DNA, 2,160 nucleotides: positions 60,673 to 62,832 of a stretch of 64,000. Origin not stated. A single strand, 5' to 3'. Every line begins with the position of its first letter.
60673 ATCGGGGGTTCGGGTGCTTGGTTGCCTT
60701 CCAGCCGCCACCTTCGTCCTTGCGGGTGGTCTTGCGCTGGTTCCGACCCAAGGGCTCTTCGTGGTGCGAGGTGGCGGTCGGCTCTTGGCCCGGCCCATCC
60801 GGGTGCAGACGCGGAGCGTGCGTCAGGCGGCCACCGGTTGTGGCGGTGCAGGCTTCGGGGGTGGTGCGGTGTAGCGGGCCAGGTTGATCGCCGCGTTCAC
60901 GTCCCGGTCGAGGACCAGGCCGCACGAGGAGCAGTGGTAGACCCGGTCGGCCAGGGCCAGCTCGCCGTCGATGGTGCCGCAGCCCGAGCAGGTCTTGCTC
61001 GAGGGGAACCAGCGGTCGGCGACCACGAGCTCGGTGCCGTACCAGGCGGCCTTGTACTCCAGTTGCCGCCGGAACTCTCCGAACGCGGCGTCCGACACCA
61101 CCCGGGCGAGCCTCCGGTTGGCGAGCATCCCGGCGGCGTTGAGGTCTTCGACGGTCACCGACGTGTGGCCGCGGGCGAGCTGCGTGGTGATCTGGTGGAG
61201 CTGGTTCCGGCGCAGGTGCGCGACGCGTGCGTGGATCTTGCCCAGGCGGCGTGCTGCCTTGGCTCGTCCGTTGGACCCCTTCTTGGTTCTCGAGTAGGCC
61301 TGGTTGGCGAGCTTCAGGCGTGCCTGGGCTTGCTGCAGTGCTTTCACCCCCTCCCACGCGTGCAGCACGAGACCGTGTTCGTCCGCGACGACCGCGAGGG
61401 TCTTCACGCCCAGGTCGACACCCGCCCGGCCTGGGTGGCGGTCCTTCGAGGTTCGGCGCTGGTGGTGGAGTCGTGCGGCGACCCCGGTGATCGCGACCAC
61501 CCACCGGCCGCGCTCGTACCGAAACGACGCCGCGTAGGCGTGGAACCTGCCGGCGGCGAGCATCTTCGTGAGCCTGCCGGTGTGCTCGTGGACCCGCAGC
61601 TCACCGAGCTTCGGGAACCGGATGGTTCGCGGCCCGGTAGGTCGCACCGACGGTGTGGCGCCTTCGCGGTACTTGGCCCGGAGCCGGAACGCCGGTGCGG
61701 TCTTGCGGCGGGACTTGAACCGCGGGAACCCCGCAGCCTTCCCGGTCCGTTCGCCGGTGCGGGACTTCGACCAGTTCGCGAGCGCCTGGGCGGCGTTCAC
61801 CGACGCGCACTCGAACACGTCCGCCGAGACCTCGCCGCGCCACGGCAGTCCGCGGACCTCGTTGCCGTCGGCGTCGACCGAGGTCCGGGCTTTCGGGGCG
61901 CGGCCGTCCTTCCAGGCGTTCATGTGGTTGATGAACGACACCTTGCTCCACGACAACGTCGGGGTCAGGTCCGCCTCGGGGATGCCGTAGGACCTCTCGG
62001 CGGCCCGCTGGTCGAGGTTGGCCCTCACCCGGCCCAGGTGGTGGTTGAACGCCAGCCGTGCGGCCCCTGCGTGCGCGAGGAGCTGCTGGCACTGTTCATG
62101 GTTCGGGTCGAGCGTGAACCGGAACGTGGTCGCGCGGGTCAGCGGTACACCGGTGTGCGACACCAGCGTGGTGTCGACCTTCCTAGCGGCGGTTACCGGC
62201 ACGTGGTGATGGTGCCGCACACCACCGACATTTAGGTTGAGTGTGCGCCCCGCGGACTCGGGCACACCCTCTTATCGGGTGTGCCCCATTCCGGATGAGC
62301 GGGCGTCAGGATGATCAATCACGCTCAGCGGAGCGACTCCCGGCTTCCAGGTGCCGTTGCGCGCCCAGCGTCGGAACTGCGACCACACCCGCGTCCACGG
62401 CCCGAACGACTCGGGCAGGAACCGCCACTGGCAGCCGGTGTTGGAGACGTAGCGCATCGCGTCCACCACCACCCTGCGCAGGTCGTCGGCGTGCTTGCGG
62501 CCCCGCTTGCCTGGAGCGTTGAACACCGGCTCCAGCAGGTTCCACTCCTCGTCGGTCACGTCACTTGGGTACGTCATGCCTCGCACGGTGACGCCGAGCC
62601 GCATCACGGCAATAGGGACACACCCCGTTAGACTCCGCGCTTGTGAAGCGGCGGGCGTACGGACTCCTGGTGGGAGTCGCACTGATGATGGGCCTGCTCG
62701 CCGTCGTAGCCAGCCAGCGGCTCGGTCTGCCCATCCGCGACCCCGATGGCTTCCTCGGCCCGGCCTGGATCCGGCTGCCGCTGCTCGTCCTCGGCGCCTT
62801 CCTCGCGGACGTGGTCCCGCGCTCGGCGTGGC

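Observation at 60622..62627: IS5-family inverted repeats and TTA duplication enclosing mostly a TnpB gene (nested or chimeric element)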

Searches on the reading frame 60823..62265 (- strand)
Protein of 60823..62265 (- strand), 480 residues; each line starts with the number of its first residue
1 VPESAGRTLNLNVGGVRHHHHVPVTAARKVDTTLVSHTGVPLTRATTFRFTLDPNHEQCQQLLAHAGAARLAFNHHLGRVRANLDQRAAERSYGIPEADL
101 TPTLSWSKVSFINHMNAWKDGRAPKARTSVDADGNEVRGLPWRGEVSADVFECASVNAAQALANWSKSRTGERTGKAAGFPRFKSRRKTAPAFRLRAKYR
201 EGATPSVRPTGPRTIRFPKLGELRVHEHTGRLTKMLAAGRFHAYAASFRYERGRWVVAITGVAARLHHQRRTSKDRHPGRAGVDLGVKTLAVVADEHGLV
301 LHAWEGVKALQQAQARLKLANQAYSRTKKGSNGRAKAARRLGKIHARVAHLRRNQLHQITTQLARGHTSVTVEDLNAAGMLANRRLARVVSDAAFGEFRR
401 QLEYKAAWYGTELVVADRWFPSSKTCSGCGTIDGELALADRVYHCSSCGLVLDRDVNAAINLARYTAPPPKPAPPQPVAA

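Call 4: search_protein_families(library=pfam, proteins=[window:60823-62265:-], max_evalue=0.01)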
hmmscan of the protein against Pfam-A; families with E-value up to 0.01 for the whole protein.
window:60823-62265:- (480 aa): 3 families
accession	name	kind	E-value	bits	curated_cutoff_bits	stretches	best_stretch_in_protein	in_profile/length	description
PF07282.18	Cas12f1-like_TNB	-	4.9e-25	87.9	26.3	1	395-462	1-60/60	Cas12f1-like, TNB domain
PF01385.25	OrfB_IS605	-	1.6e-18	67.4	30.5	1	272-382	10-118/120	Probable transposase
PF12323.14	HTH_OrfB_IS605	-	1.5e-06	28.1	21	1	47-81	5-39/47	Helix-turn-helix domain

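Call 7: find_homologous_proteins(query=window:60823-62265:-, max_evalue=1e-30)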
Query window:60823-62265:- (480 aa): 7310 proteins with E <= 1e-30 among 8000 candidates; the best 120 are listed.
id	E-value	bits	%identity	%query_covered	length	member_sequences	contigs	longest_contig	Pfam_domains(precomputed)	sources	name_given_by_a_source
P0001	0.0e+0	1035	100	96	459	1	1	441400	PF12323.15,PF01385.26,PF07282.19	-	-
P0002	4.5e-259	878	89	93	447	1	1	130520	PF12323.15,PF01385.26,PF07282.19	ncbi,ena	-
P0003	1.3e-257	873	85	96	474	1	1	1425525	PF12323.15,PF01385.26,PF07282.19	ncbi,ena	-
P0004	1.2e-256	870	85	96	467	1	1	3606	PF12323.15,PF01385.26,PF07282.19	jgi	jgi:putative transposase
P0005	1.8e-256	869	84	93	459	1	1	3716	PF12323.15,PF01385.26,PF07282.19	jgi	jgi:putative transposase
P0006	8.1e-255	864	85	96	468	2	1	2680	PF12323.15,PF01385.26,PF07282.19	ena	-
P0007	1.3e-254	863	85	96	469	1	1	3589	PF12323.15,PF01385.26,PF07282.19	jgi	jgi:putative transposase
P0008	1.7e-253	860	85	96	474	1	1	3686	PF12323.15,PF01385.26,PF07282.19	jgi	jgi:putative transposase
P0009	2.8e-253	859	84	93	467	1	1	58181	PF12323.15,PF01385.26,PF07282.19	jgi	jgi:putative transposase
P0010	2.1e-252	856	84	96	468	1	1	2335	PF12323.15,PF01385.26,PF07282.19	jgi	jgi:putative transposase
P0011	7.2e-251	851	82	93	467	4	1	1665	PF12323.15,PF01385.26,PF07282.19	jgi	jgi:putative transposase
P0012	8.8e-251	851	83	96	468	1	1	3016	PF12323.15,PF01385.26,PF07282.19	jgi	jgi:putative transposase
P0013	2.1e-250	850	82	93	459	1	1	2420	PF12323.15,PF01385.26,PF07282.19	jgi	jgi:putative transposase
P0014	3.9e-250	849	83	96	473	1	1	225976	PF12323.15,PF01385.26,PF07282.19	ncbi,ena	-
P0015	6.5e-248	841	83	96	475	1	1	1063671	PF12323.15,PF01385.26,PF07282.19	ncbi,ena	-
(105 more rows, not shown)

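Call 8: find_encoding_contigs(protein=P0001, flank=4000, max_places=10)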
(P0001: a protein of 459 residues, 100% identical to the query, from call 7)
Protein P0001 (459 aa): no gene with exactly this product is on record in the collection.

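Call 9: find_encoding_contigs(protein=P0002, flank=4000, max_places=6)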
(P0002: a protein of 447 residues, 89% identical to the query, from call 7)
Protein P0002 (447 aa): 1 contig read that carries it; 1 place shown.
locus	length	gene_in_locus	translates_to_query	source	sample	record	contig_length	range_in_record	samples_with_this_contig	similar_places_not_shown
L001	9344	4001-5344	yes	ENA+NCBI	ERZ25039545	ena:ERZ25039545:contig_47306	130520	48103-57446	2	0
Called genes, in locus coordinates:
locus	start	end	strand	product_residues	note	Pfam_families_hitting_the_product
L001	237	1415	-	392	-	-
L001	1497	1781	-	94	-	PF20537:DUF6752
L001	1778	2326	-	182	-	-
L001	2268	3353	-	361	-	PF04991:LicD (faint)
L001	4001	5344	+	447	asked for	PF12323:HTH_OrfB_IS605, PF01385:OrfB_IS605, PF07282:Cas12f1-like_TNB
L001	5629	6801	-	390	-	-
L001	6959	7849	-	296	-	-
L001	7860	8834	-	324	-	PF03328:HpcH_HpaI, PF15617:C-C_Bond_Lyase, PF22484:DUF6986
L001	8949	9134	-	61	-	-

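Call 10: find_encoding_contigs(protein=P0003, flank=4000, max_places=6)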
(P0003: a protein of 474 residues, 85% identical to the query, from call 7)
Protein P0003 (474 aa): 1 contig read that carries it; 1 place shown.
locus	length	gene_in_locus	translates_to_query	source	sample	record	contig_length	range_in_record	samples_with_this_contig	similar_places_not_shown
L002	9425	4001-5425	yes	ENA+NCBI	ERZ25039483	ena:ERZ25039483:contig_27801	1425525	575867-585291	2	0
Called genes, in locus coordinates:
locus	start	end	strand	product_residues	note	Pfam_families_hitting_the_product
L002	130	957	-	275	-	-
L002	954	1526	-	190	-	PF04542:Sigma70_r2, PF08281:Sigma70_r4_2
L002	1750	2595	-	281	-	PF13340:DUF4096, PF01609:DDE_Tnp_1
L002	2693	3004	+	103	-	-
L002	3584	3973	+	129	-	PF13683:rve_3, PF13333:rve_2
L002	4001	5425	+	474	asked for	PF12323:HTH_OrfB_IS605 (faint), PF01385:OrfB_IS605, PF07282:Cas12f1-like_TNB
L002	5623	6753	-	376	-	PF07786:HGSNAT_cat (weak)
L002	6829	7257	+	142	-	PF13380:CoA_binding_2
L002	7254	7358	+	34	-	-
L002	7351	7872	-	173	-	PF00731:AIRC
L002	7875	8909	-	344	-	PF22660:RS_preATP-grasp-like (weak), PF02222:ATP-grasp, PF02786:CPSase_L_D2, PF07478:Dala_Dala_lig_C (faint), PF17769:PurK_C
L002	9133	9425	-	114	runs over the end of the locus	PF00486:Trans_reg_C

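Call 19: find_related_loci(query=P0001, collection=genome_contigs, flank=3500)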
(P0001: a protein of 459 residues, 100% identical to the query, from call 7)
Query P0001 (459 aa) in genome_contigs; peptide patterns used: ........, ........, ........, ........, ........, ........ (x = any residue, [..] = any of these).
598 stretches matched a pattern (row limit reached: there are more); 544 encode a relative of the query (tblastn E <= 1e-3); the best 80 are kept; 80 distinct loci.
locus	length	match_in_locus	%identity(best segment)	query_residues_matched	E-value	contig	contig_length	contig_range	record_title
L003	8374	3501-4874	86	1-459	0e+0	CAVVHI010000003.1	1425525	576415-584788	MAG: uncultured Actinomycetota bacterium isolate MFD01721.bin.1.348 genome assembly, contig: contig_27801, whole genome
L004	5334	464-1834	83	1-459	0e+0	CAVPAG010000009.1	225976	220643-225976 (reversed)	MAG: uncultured Actinomycetota bacterium isolate MFD09848.bin.3.70 genome assembly, contig: contig_4008, whole genome sh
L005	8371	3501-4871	79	2-459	0e+0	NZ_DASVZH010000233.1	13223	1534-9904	MAG: Oryzihumus sp. isolate SMAG_U2623 k141_1110411, whole genome shotgun sequence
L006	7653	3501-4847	75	7-459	0e+0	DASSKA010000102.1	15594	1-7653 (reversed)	MAG TPA_asm: Nocardioidaceae bacterium isolate SMAG_U1129 k141_956265, whole genome shotgun sequence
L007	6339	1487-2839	74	12-459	0e+0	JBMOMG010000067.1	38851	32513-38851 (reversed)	MAG: Actinomycetota bacterium isolate Betzabe_MAG044 MAG044_67, whole genome shotgun sequence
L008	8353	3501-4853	72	12-456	0e+0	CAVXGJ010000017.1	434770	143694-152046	MAG: uncultured Actinomycetota bacterium isolate MFD02581.bin.1.167 genome assembly, contig: contig_3599, whole genome s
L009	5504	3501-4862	72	12-459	0e+0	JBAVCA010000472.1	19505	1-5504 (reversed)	MAG: Nocardioides sp. isolate MFD05648_ilm_asm_bin3 k127_69792, whole genome shotgun sequence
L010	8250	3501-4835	74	4-449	0e+0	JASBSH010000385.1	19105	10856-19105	MAG: Actinomycetales bacterium isolate BWSM_131 k141_716794, whole genome shotgun sequence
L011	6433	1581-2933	73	3-452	0e+0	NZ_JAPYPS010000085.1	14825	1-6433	MAG: Nocardioides sp. isolate PW10.concoct.85 PW10_4675_length_14825_cov_15.045295, whole genome shotgun sequence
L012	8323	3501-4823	72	12-451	0e+0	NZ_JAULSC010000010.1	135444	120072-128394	Nocardioides cremeus strain SOB44 NODE_10_length_135444_cov_90.948427, whole genome shotgun sequence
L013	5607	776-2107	74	1-444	0e+0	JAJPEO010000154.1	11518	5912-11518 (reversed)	MAG: Nocardioides sp. isolate Sulfur_bin.19 S42_k141_66961, whole genome shotgun sequence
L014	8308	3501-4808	73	12-449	0e+0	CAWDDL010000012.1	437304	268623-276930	MAG: uncultured Actinomycetota bacterium isolate MFD05684.bin.3.402 genome assembly, contig: contig_48936, whole genome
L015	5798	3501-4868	70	1-459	0e+0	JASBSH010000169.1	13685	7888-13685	MAG: Actinomycetales bacterium isolate BWSM_131 k141_1836640, whole genome shotgun sequence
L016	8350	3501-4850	70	12-456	0e+0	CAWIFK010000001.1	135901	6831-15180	MAG: uncultured Actinomycetota bacterium isolate MFD01721.bin.2.71 genome assembly, contig: contig_10858, whole genome s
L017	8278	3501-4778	73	19-444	0e+0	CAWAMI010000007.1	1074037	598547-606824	MAG: uncultured Actinomycetota bacterium isolate MFD01721.bin.1.47 genome assembly, contig: contig_6614, whole genome sh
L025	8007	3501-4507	87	31-365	2e-158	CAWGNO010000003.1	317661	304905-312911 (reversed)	MAG: uncultured Actinomycetota bacterium isolate MFD05684.bin.1.418 genome assembly, contig: contig_23067, whole genome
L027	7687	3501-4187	72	182-410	3e-100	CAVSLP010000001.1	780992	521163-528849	MAG: uncultured Actinomycetota bacterium isolate MFD01721.bin.1.60 genome assembly, contig: contig_10072, whole genome s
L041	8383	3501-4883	84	1-459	7e-177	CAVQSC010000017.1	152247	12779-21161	MAG: uncultured Actinomycetota bacterium isolate MFD09848.bin.2.104 genome assembly, contig: contig_37385, whole genome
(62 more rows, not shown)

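Call 37: search_protein_families(library=ncbifam, proteins=[P0001], max_evalue=0.001)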
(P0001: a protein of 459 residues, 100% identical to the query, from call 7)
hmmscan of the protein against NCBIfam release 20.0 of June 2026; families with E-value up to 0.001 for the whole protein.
P0001 (459 aa): 6 families
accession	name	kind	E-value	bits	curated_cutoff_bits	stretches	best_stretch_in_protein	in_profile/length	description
NF038280.1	IS607_TnpB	exception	5.5e-112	374.9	350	1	25-453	4-401/431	IS607 family element RNA-guided endonuclease TnpB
NF040570.1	guided_TnpB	subfamily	1.4e-67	228.7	100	1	28-443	2-388/389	RNA-guided endonuclease TnpB family protein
NF038281.1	IS200_TnpB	exception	6.3e-61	206.5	425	1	26-443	3-357/360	IS200/IS605 family element RNA-guided endonuclease TnpB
NF049972.1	CRISPR_Cas12f2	exception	1.4e-11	43.8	450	1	258-443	327-517/524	type V CRISPR-associated effector Cas12f2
NF038192.1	V_cas_c2c8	exception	1.9e-09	37.2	350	1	295-359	330-382/457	type V CRISPR-associated protein C2c8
TIGR01766.2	TIGR01766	domain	7.7e-08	32.7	32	1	332-401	6-82/82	IS200/IS605 family accessory protein TnpB-related protein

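Call 42: search_solved_structures(query=P0001, max_evalue=0.001, show_alignments=2)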
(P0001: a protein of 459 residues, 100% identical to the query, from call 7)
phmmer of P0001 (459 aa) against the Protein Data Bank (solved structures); distinct sequences matched with E-value up to 0.001: 17.
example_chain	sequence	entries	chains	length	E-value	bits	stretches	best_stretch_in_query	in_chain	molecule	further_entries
9yyg_A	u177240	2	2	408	1.9e-50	175.4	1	120-444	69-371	AI-designed RNA-guided nuclease | AI-generated RNA-guided nuclease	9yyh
9j09_A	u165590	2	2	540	6.1e-49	170.4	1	117-444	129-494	Transposase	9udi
8h1j_A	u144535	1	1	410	8.3e-45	156.8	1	120-444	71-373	RNA-guided DNA endonuclease TnpB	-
8bf8_A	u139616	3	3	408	9.4e-45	156.6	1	120-444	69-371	RNA-guided DNA endonuclease TnpB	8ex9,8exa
8iaz_A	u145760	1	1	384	5.1e-31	111.3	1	255-442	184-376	Transposase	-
9jfo_A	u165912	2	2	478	1.4e-19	73.7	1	319-442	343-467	LaTranC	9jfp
9jfq_A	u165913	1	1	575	1.8e-19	73.3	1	319-442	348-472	LaTranC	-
9b0l_P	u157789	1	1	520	1.3e-14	57.3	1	259-444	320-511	TnpB-like protein L79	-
8j3r_A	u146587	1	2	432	8.9e-12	47.9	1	242-442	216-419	Transposase IS605 OrfB C-terminal domain-containing protein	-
8j1j_A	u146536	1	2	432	1.9e-11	46.9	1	260-442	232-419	Transposase IS605 OrfB C-terminal domain-containing protein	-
8j12_A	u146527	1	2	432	7.4e-11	44.9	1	260-442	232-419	Transposase IS605 OrfB C-terminal domain-containing protein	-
7wju_A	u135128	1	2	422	8e-10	41.5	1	260-442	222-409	OrfB_Zn_ribbon domain-containing protein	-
8dzj_A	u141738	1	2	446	9.1e-10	41.3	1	260-442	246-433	OrfB_Zn_ribbon domain-containing protein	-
8hr5_A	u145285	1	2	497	6.3e-08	35.2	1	260-443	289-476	Transposase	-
9nzq_A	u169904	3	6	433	2.1e-06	30.2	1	204-442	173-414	Cas12f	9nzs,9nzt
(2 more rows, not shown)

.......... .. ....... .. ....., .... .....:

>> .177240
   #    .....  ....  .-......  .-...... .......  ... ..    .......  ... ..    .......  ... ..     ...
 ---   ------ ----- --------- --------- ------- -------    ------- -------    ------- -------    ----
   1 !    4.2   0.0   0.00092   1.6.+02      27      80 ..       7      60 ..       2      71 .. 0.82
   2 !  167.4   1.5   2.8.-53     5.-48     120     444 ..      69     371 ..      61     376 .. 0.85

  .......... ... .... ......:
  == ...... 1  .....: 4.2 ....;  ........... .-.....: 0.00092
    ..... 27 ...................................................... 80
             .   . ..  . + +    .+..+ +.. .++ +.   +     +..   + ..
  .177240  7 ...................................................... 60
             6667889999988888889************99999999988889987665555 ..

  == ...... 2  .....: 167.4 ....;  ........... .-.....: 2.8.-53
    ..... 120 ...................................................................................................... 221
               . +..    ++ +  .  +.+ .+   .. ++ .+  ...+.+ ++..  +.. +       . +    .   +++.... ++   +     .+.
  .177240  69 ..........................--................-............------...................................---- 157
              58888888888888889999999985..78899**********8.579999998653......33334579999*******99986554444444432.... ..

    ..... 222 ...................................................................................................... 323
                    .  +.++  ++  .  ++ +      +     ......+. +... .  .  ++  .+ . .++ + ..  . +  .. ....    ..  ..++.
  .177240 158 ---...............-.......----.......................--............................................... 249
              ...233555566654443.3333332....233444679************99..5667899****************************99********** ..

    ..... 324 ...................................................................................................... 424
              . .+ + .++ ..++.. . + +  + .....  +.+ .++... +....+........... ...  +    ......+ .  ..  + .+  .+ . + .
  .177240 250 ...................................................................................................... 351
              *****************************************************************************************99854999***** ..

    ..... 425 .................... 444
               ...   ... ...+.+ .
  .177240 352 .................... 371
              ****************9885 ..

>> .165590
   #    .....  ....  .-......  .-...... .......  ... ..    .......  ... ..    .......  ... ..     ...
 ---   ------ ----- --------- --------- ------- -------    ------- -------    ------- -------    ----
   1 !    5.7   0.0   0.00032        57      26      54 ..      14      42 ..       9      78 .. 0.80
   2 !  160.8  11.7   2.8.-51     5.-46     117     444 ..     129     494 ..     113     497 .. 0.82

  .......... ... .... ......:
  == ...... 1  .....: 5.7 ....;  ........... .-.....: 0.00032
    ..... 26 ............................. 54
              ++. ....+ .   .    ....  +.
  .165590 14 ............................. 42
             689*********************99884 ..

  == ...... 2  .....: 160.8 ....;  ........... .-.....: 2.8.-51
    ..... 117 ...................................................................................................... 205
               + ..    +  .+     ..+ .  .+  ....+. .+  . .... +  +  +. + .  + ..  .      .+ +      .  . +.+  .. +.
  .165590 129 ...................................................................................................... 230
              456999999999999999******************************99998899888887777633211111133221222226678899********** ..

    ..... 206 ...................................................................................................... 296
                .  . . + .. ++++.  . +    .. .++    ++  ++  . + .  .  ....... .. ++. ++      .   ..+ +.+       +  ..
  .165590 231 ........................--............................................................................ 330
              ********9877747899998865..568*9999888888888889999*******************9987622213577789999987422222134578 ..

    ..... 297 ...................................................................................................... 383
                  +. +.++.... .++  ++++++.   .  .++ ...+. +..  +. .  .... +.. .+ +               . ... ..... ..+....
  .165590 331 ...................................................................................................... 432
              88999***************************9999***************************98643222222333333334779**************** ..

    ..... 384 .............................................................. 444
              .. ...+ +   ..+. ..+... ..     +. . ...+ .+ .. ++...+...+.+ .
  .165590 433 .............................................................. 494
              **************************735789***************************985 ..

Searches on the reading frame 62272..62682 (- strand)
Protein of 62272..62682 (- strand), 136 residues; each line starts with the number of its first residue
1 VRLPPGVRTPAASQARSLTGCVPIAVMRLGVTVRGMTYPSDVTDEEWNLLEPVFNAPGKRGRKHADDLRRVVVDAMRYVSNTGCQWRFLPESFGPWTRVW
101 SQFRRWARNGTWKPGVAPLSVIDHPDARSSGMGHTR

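Call 4: search_protein_families(library=pfam, proteins=[window:62272-62682:-], max_evalue=0.01)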
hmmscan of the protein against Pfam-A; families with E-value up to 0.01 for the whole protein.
window:62272-62682:- (136 aa): 1 family
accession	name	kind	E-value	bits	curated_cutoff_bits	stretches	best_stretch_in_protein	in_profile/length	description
PF13340.11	DUF4096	-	3.7e-24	85.2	34.3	1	42-113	1-73/76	Putative transposase of IS4/5 family (DUF4096)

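Call 37: search_protein_families(library=ncbifam, proteins=[window:62272-62682:-], max_evalue=0.001)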
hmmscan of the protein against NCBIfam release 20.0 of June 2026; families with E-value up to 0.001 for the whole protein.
window:62272-62682:- (136 aa): 1 family
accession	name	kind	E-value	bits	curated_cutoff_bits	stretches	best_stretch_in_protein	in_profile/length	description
NF033580.1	transpos_IS5_3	equivalog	2.9e-22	79.4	110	1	38-113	1-75/258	IS5 family transposase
